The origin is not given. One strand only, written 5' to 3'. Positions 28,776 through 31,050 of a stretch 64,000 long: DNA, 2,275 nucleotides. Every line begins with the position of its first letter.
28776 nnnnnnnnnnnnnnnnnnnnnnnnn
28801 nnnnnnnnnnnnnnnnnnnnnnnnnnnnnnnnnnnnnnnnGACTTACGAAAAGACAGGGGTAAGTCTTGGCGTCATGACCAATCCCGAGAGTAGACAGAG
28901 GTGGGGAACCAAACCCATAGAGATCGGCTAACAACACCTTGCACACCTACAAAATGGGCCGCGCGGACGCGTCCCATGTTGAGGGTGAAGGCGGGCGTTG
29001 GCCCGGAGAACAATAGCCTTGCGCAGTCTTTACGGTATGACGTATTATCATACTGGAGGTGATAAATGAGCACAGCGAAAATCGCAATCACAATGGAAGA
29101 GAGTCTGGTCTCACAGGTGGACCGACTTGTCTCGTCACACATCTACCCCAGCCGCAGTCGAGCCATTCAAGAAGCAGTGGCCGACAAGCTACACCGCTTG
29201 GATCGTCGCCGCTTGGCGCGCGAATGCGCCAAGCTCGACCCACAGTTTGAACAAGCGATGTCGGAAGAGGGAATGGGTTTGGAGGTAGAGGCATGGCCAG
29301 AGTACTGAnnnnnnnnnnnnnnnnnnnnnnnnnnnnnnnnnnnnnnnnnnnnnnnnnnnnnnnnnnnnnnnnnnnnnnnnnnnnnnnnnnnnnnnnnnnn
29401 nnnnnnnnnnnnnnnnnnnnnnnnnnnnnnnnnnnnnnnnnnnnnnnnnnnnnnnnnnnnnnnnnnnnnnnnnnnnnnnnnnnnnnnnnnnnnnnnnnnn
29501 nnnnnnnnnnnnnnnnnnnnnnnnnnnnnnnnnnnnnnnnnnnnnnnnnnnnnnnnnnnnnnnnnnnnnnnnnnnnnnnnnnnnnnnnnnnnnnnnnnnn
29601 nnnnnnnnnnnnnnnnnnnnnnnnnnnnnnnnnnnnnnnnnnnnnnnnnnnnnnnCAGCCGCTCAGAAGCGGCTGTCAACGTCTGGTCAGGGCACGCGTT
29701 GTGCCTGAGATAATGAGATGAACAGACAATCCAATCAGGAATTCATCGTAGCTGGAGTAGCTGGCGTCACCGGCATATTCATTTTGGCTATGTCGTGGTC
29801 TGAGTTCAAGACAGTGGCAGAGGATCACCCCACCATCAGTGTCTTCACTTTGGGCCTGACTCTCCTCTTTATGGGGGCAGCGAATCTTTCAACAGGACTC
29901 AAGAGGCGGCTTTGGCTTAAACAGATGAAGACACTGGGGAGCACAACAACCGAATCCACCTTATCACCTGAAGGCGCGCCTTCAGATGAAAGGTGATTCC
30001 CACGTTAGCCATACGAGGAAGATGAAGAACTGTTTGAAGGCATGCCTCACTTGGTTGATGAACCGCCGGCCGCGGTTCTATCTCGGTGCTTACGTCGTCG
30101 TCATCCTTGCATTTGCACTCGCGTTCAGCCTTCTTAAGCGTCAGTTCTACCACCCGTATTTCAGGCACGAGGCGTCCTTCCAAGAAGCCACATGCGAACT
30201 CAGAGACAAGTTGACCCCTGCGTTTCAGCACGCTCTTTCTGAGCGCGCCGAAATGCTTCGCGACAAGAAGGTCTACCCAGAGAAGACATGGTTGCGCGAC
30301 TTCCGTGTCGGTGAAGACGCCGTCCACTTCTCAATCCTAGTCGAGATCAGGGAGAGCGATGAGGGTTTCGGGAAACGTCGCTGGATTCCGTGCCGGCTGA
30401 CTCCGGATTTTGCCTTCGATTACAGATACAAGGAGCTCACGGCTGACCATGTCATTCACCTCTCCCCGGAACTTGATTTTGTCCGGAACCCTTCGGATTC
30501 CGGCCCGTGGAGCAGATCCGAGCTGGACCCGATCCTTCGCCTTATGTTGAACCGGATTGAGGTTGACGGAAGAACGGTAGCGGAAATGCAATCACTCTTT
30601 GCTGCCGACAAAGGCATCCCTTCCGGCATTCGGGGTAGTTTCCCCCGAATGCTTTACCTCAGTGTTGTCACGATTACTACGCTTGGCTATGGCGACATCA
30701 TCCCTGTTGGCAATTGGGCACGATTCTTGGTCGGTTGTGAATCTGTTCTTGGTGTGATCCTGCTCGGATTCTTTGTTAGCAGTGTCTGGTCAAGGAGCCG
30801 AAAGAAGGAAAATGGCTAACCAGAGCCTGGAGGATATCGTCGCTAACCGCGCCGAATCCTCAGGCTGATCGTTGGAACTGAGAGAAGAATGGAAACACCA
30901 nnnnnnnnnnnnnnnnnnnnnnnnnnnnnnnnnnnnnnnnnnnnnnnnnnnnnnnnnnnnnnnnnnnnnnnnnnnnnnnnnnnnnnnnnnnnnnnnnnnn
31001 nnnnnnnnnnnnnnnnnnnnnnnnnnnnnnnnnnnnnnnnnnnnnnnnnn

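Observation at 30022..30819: Cassette-encoded K+-channel-like protein with unusual topology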

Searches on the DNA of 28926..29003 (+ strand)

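Call 17: build_rna_model(alignment_id=A2)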
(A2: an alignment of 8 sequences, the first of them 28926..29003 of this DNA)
Model R1 built from alignment A2 (8 sequences, 80 columns); structure: RNAalifold consensus.
model positions 75; base pairs 27; branch points 0; effective number of sequences 3.82; information 0.753 bits per position. Calibrated on 0.2 Mb of random sequence (short: E-values are rough).
structure used (alignment columns):
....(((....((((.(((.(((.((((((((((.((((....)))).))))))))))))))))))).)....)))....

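Call 19: search_with_rna_model(model_id=R1, source=window, filters=off, max_evalue=10)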
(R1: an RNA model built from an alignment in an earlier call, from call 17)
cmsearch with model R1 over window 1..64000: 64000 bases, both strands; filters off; matches with E-value up to 10: 65.
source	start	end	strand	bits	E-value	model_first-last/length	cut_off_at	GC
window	31123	31197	+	78.8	2.5e-20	1-75/75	no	0.52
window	50029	50103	+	78.7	2.6e-20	1-75/75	no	0.53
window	32017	32091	+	78.1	3.8e-20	1-75/75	no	0.56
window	32648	32722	+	77.8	4.9e-20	1-75/75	no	0.57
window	51865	51939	+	76.5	1.2e-19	1-75/75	no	0.56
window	49379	49456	+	73.2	1.1e-18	1-75/75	no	0.59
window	29626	29704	+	68.8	2e-17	1-75/75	no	0.62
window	28926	29003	+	61.4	2.9e-15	1-75/75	no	0.63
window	57809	57887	+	55.4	1.7e-13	1-75/75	no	0.56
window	29941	30010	+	45.9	1e-10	1-75/75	no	0.53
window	31584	31654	+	42.1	1.4e-09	1-75/75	no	0.51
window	48106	48162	+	40.2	4.8e-09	1-75/75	no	0.67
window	47372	47432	+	39.4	8.3e-09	1-75/75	no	0.64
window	36420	36501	+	37.7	2.5e-08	1-75/75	no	0.59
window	34306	34394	+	37.1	3.7e-08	1-75/75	no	0.64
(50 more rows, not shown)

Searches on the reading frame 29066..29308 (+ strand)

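Call 3: search_protein_families(library=pfam, proteins=[window:29066-29308:+], max_evalue=0.1)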
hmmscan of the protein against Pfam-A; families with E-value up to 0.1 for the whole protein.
window:29066-29308:+ (80 aa): 2 families
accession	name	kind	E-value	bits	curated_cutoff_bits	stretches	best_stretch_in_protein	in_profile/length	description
PF17723.7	RHH_8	-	0.038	14.5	25.4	1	3-44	3-44/119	Ribbon-Helix-Helix transcriptional regulator family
PF01402.27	RHH_1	-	0.04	14.3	20.5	1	8-42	4-37/39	Ribbon-helix-helix protein, copG family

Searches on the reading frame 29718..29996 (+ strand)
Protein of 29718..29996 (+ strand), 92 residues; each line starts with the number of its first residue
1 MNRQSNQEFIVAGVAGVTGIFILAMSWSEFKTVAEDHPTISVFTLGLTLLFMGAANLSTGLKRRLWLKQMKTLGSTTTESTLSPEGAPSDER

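Call 3: search_protein_families(library=pfam, proteins=[window:29718-29996:+], max_evalue=0.1)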
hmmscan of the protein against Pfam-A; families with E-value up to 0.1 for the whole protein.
window:29718-29996:+ (92 aa): 2 families
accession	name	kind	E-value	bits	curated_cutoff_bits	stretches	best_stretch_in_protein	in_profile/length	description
PF01757.29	Acyl_transf_3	-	0.036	13.6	31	1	10-68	216-273/326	Acyltransferase domain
PF02656.20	DUF202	-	0.045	14.6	23.4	0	36-69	34-67/68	Domain of unknown function (DUF202)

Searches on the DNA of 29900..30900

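Call 21: search_with_rna_model(model_id=R1, source=window, start=29900, end=30900, filters=off, max_evalue=0.01, show_alignments=3)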
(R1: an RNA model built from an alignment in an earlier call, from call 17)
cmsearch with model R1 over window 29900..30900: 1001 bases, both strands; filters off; matches with E-value up to 0.01: 3.
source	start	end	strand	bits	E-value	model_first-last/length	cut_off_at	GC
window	29941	30010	+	45.9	1.6e-12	1-75/75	no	0.53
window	30814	30877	+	30.5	5.1e-08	1-75/75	no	0.58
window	29941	30010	-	19.1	0.00011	1-75/75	no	0.53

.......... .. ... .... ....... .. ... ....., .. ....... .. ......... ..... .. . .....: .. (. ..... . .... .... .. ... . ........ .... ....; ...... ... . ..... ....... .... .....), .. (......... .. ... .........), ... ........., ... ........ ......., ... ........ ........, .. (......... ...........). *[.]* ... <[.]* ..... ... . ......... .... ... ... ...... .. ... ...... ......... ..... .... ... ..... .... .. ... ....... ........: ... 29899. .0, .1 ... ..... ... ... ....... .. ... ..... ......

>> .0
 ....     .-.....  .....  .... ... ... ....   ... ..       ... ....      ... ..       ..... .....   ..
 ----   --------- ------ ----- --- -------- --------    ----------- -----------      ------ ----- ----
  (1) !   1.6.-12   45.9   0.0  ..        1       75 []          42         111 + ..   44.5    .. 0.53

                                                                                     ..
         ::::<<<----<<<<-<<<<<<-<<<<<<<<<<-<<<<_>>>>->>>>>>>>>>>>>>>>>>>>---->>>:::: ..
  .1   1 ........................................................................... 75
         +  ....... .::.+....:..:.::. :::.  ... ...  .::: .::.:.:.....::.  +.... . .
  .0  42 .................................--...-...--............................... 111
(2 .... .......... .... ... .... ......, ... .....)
